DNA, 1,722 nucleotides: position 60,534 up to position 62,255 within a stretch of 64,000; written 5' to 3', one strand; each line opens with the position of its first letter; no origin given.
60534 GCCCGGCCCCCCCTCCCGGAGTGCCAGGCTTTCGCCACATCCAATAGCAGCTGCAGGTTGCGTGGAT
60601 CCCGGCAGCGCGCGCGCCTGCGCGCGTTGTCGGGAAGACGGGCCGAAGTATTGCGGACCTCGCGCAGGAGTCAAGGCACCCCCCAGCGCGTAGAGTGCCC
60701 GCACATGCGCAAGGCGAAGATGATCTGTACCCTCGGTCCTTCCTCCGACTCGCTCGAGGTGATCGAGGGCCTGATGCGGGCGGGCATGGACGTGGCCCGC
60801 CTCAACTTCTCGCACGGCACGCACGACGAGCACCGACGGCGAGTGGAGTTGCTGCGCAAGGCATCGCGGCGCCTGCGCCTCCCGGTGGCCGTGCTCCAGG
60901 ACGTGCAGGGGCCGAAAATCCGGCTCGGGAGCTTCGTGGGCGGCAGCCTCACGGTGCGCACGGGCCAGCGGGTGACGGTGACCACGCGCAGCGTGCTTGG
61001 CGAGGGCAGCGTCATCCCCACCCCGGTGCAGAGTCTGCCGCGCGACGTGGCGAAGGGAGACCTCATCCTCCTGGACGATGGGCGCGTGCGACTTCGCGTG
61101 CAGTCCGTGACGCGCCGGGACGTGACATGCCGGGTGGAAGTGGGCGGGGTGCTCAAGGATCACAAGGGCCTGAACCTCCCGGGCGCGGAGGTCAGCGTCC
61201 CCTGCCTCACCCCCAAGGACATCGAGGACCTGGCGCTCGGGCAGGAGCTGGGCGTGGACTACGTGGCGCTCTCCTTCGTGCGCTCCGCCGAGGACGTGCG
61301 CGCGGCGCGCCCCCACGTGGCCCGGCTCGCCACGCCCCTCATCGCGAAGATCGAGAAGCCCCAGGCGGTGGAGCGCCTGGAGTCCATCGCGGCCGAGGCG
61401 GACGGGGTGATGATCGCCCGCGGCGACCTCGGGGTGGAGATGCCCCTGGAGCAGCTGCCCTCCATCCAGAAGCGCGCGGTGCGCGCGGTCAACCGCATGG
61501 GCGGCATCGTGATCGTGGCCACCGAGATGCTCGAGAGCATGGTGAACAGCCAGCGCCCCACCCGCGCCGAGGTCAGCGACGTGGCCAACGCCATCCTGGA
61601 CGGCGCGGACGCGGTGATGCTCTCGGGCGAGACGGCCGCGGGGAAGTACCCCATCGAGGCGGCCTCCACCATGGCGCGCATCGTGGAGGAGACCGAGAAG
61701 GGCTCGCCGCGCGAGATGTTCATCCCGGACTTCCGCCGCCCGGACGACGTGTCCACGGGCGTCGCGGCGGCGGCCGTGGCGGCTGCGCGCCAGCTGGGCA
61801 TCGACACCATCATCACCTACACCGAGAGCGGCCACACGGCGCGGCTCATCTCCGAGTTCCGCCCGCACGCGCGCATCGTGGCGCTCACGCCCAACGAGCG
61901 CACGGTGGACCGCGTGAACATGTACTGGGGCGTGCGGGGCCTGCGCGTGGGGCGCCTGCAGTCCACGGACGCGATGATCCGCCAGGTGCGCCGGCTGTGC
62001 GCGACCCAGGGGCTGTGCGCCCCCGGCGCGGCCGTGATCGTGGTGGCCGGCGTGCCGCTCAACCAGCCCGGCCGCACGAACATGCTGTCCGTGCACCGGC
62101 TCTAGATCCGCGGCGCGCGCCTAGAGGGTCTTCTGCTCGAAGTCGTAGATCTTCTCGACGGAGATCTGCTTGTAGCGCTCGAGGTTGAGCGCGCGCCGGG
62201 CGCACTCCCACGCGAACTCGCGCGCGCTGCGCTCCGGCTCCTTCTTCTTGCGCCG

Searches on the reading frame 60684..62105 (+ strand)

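Call 13: search_protein_families(library=pfam, proteins=[window:60684-62105:+], max_evalue=0.001)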
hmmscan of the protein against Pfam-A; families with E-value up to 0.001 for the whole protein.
window:60684-62105:+ (473 aa): 2 families
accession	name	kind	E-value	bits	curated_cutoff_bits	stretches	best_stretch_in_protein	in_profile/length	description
PF00224.27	PK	-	2.2e-109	366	30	1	8-326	1-327/328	Pyruvate kinase, barrel domain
PF02887.21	PK_C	-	4.5e-34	117.4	28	1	360-471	3-114/114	Pyruvate kinase, alpha/beta domain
